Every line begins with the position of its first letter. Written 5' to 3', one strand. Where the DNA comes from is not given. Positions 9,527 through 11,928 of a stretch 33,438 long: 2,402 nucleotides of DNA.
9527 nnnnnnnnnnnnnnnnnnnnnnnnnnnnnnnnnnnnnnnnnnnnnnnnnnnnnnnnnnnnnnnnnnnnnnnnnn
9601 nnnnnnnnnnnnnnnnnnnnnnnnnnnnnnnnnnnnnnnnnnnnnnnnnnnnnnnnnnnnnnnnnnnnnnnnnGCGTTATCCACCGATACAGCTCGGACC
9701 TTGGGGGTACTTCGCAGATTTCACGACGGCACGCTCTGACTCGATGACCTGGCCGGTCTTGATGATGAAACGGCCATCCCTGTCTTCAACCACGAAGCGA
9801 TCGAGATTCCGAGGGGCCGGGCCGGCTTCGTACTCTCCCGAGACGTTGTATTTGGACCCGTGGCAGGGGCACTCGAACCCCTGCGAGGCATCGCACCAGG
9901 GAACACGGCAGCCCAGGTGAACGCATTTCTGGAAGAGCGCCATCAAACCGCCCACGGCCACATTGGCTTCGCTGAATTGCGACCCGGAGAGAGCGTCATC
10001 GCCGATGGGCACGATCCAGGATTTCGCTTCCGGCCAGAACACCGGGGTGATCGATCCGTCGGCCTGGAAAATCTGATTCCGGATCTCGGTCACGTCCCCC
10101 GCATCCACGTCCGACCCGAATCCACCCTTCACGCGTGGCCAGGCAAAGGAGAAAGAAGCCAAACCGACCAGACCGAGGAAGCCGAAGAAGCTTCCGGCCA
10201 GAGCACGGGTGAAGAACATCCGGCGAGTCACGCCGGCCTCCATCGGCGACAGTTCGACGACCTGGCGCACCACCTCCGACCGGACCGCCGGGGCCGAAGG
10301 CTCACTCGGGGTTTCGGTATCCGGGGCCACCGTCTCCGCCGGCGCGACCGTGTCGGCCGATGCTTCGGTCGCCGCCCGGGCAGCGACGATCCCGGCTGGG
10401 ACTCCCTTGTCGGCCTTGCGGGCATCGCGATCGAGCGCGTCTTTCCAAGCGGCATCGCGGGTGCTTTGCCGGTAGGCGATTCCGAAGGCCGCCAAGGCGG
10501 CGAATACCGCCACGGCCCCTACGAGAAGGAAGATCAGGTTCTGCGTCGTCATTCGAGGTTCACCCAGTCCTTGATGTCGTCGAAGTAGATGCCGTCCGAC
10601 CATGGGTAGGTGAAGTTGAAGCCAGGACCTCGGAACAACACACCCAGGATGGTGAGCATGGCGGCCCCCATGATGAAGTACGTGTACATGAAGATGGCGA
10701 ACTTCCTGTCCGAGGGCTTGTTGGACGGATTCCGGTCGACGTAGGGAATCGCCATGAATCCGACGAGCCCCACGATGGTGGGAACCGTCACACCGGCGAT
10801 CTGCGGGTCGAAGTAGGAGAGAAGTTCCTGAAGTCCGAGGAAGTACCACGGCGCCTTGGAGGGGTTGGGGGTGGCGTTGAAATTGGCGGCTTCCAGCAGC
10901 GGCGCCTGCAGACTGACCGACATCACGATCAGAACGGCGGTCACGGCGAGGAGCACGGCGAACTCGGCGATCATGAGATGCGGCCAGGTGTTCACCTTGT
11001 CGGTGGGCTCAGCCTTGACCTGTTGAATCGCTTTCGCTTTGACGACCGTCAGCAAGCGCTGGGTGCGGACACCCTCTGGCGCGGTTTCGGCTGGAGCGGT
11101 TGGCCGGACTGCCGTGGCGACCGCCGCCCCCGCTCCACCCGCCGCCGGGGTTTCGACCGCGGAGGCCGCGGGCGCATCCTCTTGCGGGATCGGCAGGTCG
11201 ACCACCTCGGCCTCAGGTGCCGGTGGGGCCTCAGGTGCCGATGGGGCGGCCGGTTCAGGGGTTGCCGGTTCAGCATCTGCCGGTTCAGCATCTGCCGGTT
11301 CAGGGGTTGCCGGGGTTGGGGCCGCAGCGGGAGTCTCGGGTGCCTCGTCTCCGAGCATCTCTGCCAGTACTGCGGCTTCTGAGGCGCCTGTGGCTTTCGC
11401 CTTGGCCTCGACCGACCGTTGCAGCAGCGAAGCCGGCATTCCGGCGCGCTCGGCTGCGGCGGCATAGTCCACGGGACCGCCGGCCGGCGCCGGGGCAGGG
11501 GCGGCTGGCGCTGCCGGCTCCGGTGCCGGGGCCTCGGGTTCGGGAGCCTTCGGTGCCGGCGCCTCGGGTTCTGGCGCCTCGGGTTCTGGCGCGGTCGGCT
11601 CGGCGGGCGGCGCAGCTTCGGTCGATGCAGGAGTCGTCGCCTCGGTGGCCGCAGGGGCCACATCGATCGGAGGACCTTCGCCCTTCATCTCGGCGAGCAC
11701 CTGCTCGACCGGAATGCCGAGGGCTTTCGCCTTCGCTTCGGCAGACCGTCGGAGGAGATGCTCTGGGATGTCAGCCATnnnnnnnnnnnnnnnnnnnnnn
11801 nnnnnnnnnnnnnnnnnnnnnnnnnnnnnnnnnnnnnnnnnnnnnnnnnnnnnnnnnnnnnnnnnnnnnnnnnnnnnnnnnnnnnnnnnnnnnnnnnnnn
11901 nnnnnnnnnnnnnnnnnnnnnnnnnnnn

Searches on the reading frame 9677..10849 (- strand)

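Call 19: search_protein_families(library=pfam, proteins=[window:9677-10849:-], max_evalue=0.001)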
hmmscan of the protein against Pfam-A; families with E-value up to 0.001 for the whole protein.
window:9677-10849:- (390 aa): 1 family
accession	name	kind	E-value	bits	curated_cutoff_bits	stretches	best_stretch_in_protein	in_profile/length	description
PF00355.32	Rieske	-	1.6e-07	31.5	20.3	1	300-351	34-86/88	Rieske [2Fe-2S] domain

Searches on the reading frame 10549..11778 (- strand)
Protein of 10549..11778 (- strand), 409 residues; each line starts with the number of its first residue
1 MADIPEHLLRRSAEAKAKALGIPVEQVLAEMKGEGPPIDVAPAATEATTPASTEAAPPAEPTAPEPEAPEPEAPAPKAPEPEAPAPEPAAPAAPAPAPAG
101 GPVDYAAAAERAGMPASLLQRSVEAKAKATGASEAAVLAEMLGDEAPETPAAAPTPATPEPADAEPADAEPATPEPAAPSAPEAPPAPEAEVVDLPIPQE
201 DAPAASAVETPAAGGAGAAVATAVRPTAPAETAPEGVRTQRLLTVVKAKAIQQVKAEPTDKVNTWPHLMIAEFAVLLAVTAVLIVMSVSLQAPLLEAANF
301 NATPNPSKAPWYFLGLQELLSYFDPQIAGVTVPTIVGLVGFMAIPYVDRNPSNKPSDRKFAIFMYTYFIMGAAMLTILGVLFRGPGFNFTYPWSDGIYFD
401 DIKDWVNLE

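Call 20: search_protein_families(library=pfam, proteins=[window:10549-11778:-], max_evalue=0.001)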
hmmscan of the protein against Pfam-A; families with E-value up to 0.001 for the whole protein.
window:10549-11778:- (409 aa): 1 family
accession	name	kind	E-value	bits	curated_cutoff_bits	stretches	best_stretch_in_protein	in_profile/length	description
PF00032.22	Cytochrom_B_C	-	3.6e-07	30.8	20.7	1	298-382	2-85/102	Cytochrome b(C-terminal)/b6/petD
